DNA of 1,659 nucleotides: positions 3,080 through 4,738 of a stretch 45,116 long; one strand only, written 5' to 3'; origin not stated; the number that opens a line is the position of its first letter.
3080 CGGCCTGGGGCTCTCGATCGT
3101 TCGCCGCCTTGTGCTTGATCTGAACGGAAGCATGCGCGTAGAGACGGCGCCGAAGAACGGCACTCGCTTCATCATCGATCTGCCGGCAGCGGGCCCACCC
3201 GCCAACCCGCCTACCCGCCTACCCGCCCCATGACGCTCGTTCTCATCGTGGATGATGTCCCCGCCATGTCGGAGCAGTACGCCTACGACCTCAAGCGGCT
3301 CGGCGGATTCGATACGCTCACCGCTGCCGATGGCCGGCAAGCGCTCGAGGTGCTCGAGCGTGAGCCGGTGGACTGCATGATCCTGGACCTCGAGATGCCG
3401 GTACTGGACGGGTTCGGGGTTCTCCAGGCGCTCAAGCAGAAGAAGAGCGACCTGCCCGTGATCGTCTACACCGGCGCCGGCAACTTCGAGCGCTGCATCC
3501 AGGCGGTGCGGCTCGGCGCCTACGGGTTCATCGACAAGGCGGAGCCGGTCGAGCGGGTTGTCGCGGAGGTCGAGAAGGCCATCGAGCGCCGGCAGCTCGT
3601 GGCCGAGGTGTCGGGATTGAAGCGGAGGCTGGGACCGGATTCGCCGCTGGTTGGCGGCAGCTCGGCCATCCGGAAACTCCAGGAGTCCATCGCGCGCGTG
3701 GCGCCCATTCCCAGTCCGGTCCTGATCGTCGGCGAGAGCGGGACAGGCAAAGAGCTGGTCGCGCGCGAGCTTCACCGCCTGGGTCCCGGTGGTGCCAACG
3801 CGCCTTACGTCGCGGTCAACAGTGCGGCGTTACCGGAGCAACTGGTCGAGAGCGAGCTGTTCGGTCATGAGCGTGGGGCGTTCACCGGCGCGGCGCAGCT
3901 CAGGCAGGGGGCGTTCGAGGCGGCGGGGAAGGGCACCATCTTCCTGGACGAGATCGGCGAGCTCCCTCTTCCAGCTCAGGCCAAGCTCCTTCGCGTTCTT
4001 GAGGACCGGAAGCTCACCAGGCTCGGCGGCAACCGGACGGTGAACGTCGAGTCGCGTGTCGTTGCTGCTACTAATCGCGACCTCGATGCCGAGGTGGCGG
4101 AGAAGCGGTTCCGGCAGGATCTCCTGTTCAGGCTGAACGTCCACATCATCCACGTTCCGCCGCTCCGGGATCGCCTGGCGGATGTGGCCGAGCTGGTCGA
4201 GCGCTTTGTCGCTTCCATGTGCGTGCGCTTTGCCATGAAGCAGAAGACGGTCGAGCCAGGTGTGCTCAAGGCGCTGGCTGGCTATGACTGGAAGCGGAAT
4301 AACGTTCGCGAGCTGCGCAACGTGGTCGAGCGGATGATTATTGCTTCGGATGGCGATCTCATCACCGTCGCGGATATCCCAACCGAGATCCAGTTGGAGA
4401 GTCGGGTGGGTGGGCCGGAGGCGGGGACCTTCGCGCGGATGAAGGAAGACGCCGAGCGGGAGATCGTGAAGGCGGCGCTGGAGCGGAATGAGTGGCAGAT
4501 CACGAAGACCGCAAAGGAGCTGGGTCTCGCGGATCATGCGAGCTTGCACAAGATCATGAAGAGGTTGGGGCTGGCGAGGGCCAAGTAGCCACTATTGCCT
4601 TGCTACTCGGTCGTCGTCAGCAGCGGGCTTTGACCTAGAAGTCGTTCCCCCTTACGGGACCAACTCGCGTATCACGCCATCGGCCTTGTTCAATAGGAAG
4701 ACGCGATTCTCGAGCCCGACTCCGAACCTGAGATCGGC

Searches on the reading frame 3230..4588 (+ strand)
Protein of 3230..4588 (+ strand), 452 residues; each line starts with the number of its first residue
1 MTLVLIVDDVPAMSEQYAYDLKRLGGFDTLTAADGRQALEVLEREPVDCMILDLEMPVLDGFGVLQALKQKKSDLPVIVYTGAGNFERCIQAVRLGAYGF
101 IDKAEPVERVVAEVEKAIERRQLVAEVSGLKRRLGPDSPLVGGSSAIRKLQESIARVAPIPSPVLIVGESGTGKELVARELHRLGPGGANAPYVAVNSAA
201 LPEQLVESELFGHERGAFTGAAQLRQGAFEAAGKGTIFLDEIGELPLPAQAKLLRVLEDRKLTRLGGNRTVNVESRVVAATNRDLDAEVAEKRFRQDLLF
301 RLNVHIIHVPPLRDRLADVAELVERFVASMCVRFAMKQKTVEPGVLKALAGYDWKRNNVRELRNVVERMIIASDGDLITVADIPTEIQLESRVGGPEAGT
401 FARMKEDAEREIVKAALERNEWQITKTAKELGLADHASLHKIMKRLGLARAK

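Call 59: search_protein_families(library=pfam, proteins=[window:3230-4588:+])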
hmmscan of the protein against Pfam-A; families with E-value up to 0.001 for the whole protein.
window:3230-4588:+ (452 aa): 9 families
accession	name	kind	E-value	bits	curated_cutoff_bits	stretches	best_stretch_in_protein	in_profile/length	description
PF00158.32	Sigma54_activat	-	2.7e-63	213.1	20.2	1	141-307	2-167/168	Sigma-54 interaction domain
PF00072.30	Response_reg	-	2.4e-23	82.9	30.2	1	4-114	1-110/111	Response regulator receiver domain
PF14532.12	Sigma54_activ_2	-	3.2e-19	70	25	1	141-312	1-138/138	Sigma-54 interaction domain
PF25601.1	AAA_lid_14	-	1.3e-17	63.8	27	1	313-391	1-78/87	AAA+ ATPase lid domain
PF07728.20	AAA_5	-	2.2e-11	44.4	22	1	163-284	1-124/139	AAA domain (dynein-related subfamily)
PF02954.25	HTH_8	-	7.2e-06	26.1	22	1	406-433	3-30/42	Bacterial regulatory protein, Fis family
PF01078.27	Mg_chelatase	-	7.2e-05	22.7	20.3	1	164-282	25-157/207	Magnesium chelatase, subunit ChlI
PF00004.35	AAA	-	0.00012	22.9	21.2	1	164-300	1-129/131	ATPase family associated with various cellular activities (AAA)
PF13191.12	AAA_16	-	0.00096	20.1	32.6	0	142-214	4-87/167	AAA ATPase domain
